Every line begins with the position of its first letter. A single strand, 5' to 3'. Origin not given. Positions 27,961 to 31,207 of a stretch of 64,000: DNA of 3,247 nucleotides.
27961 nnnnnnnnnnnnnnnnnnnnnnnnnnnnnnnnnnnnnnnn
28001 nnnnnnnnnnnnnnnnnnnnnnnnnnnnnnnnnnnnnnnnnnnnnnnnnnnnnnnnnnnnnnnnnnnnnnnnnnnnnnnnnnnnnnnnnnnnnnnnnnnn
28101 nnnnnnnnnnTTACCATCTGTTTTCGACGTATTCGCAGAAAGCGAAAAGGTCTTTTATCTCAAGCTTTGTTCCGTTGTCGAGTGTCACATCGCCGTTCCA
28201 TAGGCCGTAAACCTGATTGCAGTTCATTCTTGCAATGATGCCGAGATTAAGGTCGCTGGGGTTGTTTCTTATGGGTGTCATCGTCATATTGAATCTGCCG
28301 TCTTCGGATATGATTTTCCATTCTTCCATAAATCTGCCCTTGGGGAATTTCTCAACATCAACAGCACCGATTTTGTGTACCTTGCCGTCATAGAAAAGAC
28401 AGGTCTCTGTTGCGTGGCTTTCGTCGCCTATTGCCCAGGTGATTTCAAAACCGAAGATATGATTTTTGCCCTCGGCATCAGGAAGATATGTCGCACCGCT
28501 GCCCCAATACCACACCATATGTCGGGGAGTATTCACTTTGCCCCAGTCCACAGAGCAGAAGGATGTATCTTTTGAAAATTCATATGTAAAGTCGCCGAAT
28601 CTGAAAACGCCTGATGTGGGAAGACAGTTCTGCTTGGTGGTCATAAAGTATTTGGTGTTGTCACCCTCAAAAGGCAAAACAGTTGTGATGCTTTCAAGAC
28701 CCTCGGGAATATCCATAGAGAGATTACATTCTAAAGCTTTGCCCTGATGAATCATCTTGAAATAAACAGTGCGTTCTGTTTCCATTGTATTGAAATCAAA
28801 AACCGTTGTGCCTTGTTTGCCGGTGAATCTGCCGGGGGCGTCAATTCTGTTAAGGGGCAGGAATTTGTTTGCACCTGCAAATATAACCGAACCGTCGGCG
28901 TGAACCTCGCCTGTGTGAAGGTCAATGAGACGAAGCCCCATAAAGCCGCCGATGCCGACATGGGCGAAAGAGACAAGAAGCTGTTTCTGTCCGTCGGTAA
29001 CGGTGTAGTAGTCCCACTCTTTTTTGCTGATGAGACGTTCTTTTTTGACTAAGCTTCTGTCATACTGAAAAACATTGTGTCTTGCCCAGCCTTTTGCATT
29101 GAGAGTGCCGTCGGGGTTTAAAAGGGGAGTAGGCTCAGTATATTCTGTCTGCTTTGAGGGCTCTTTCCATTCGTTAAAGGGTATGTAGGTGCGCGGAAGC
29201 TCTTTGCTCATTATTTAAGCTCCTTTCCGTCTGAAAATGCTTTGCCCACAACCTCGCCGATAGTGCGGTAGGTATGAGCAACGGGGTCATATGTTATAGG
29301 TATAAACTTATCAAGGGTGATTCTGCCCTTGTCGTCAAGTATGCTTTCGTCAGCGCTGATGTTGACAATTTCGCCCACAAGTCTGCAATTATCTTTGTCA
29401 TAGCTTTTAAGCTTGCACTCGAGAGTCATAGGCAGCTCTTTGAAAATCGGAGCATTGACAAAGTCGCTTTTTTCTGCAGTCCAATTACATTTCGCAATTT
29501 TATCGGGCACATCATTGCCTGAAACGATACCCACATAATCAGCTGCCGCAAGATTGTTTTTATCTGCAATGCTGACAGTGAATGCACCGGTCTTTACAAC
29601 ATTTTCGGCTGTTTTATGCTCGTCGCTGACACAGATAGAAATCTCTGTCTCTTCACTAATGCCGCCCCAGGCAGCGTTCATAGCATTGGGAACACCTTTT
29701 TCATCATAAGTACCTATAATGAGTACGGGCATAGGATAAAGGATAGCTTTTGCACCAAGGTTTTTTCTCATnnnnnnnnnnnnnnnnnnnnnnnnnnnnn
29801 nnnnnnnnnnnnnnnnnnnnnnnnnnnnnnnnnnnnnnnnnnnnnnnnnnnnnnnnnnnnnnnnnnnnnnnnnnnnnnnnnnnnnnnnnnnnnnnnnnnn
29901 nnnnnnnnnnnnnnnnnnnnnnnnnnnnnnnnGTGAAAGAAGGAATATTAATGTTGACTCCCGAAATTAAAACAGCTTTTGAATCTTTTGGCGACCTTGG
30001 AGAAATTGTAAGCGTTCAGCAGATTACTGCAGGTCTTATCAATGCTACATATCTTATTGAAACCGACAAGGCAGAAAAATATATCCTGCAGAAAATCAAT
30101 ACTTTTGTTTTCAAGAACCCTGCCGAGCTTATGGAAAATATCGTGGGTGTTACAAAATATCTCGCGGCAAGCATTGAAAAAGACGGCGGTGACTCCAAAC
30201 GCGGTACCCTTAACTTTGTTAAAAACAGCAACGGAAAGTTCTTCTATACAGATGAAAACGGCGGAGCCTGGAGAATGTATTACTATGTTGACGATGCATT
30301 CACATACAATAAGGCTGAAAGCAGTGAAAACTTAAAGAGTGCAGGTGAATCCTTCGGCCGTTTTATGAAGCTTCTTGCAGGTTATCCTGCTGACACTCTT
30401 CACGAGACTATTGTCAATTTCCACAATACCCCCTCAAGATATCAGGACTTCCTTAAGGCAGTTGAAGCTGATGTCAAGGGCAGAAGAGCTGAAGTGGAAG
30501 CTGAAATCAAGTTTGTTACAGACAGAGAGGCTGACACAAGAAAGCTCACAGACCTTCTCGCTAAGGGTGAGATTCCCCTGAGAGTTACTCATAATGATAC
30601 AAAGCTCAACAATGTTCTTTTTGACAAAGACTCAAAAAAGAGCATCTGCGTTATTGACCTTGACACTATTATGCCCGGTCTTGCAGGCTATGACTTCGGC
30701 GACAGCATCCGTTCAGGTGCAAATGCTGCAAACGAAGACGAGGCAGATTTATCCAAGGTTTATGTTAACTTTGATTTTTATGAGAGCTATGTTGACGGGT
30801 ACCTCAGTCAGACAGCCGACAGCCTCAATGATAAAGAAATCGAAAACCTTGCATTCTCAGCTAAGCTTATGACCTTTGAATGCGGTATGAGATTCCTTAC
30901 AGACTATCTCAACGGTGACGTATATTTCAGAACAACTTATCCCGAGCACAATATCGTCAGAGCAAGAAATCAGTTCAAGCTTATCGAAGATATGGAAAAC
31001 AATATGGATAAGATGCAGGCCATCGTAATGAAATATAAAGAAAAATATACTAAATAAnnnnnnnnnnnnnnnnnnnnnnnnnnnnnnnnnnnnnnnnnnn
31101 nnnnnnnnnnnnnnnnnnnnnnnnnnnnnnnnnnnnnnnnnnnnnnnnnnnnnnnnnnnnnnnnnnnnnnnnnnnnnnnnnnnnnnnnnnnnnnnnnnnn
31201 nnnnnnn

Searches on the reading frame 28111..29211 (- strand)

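Call 61: search_protein_families(library=pfam, proteins=[window:28111-29211:-], max_evalue=0.001)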
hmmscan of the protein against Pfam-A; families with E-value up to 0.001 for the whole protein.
window:28111-29211:- (366 aa): 1 family
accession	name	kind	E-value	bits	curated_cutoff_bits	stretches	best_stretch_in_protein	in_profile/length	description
PF10974.15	DUF2804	-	1.7e-87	294.2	26.9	1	21-366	1-339/339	Domain of unknown function (DUF2804)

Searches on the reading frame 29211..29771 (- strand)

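Call 61: search_protein_families(library=pfam, proteins=[window:29211-29771:-], max_evalue=0.001)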
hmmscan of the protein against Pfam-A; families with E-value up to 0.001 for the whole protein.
window:29211-29771:- (186 aa): 1 family
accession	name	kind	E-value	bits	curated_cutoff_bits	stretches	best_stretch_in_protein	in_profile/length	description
PF01613.24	Flavin_Reduct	-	2.4e-15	57.4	27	1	12-144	4-137/153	Flavin reductase like domain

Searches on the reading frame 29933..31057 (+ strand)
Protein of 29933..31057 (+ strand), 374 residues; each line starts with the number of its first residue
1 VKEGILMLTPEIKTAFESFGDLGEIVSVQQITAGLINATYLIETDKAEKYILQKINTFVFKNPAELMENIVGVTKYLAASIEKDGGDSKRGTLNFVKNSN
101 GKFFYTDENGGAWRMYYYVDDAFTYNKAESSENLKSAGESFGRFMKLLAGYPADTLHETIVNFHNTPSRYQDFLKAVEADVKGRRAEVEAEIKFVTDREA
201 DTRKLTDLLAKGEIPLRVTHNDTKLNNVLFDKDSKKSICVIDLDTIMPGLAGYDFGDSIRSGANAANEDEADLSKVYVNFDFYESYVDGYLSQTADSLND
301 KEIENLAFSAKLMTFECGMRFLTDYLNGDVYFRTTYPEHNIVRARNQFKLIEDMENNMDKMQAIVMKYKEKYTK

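Call 61: search_protein_families(library=pfam, proteins=[window:29933-31057:+], max_evalue=0.001)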
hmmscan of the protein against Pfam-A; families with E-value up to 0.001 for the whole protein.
window:29933-31057:+ (374 aa): 2 families
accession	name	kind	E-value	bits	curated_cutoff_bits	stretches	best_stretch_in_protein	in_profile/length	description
PF01636.29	APH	-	8.5e-17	62.1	23.2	1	28-263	2-214/239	Phosphotransferase enzyme family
PF01633.27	Choline_kinase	-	1.9e-05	24.6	29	1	121-306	76-256/300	Choline/ethanolamine kinase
